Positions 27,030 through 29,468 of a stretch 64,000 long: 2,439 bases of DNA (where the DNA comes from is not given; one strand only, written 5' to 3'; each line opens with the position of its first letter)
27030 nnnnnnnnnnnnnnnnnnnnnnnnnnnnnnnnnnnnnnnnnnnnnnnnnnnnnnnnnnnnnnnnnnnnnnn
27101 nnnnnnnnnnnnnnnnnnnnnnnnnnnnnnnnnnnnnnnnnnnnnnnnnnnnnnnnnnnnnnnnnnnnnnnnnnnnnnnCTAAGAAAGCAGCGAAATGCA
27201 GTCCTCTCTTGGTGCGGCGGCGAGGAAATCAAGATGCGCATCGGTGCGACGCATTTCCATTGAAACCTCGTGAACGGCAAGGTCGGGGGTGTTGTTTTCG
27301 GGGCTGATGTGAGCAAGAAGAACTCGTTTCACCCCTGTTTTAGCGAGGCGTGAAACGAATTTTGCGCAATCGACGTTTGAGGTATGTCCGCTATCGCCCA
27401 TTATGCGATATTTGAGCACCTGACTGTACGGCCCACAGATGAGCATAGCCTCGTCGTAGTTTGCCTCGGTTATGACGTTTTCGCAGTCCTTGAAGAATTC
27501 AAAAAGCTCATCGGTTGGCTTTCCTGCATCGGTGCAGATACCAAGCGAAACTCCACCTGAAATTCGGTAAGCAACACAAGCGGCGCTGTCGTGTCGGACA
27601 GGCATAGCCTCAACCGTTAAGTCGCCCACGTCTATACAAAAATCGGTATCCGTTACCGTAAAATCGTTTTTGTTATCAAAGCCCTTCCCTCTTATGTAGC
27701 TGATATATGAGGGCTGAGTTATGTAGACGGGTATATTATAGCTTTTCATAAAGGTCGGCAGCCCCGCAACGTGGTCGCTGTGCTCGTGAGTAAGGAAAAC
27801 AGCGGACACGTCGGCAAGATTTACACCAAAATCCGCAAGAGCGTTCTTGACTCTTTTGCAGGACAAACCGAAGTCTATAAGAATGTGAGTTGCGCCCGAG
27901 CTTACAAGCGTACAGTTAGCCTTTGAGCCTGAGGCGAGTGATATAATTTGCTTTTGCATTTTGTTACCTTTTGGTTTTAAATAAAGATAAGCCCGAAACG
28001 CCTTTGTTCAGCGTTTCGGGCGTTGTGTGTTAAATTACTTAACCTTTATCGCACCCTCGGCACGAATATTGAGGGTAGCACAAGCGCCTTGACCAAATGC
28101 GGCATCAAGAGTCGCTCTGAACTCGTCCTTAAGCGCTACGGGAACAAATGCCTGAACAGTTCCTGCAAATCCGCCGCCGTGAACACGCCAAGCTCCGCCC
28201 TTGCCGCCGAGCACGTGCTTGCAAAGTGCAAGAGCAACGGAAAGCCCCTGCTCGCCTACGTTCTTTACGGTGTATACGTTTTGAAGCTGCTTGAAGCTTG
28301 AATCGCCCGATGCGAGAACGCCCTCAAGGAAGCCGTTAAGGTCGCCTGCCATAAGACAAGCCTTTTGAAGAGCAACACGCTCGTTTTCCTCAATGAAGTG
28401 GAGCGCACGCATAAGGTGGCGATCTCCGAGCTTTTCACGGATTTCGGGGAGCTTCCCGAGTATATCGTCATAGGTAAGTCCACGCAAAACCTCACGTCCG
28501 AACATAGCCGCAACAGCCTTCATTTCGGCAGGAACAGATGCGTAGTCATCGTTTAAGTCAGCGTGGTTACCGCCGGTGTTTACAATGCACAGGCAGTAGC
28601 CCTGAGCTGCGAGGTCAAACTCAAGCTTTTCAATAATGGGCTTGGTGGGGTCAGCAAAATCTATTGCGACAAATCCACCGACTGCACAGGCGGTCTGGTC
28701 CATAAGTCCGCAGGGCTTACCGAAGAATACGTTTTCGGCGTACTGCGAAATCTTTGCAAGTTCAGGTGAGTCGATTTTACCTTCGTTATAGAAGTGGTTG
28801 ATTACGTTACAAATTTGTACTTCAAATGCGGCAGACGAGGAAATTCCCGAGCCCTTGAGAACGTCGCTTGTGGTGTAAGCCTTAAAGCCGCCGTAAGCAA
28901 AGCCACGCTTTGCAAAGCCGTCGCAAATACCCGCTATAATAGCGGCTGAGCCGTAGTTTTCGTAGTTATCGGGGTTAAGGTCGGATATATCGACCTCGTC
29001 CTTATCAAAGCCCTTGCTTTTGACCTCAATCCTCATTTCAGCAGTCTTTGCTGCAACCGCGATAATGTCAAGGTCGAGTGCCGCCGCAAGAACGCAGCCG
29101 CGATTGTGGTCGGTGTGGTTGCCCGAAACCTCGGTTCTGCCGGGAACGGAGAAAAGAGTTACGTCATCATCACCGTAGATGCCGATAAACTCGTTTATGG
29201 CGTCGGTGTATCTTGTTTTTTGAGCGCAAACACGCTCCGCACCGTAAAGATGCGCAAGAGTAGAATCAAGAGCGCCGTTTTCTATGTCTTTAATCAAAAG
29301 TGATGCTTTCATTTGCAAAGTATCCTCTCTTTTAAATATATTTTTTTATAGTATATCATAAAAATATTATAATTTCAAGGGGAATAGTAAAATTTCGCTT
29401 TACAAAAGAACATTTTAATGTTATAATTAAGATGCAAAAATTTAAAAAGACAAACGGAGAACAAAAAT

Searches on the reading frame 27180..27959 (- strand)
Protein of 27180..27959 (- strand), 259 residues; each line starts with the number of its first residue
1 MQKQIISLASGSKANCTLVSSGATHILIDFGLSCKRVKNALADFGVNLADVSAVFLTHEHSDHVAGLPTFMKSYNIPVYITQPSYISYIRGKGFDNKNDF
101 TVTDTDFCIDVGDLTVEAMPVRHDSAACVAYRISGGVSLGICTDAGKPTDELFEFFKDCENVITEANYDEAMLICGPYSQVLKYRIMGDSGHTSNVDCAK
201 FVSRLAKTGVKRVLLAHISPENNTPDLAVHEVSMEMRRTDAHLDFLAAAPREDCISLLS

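Call 17: search_protein_families(library=pfam, proteins=[window:27180-27959:-])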
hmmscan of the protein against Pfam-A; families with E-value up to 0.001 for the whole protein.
window:27180-27959:- (259 aa): 5 families
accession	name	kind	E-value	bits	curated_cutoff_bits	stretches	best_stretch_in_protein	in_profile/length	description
PF12706.13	Lactamase_B_2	-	1.4e-18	67.7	27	1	25-218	2-200/200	Beta-lactamase superfamily domain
PF00753.33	Lactamase_B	-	3.8e-18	66.6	22.7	1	14-217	6-196/196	Metallo-beta-lactamase superfamily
PF23023.1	Anti-Pycsar_Apyc1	-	4.7e-05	23.4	50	1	13-71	19-74/250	Anti-Pycsar protein Apyc1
PF16661.11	Lactamase_B_6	-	5.2e-05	23.1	27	1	21-83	4-74/193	Metallo-beta-lactamase superfamily domain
PF19583.5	ODP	-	0.00093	19.6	27.2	0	14-131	3-124/194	ODP family beta lactamase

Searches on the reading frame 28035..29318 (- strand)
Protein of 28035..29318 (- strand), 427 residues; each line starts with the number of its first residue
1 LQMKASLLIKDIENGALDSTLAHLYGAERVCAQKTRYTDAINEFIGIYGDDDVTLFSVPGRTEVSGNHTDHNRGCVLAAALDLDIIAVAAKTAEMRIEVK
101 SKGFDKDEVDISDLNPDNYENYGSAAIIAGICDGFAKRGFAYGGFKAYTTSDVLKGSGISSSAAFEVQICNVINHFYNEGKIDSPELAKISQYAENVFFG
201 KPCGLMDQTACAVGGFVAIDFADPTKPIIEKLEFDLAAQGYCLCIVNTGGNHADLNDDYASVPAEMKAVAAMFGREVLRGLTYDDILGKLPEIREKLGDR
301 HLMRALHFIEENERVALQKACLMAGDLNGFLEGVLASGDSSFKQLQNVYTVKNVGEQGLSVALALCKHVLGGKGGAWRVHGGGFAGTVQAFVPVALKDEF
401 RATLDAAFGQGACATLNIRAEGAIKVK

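Call 17: search_protein_families(library=pfam, proteins=[window:28035-29318:-])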
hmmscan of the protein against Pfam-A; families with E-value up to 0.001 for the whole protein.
window:28035-29318:- (427 aa): 2 families
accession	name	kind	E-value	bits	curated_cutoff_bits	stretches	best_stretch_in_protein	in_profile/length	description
PF10509.15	GalKase_gal_bdg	-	2.2e-16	59.6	23.1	1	43-91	2-49/49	Galactokinase galactose-binding signature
PF00288.32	GHMP_kinases_N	-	6.4e-15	55.6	22.3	1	138-215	14-87/87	GHMP kinases N terminal domain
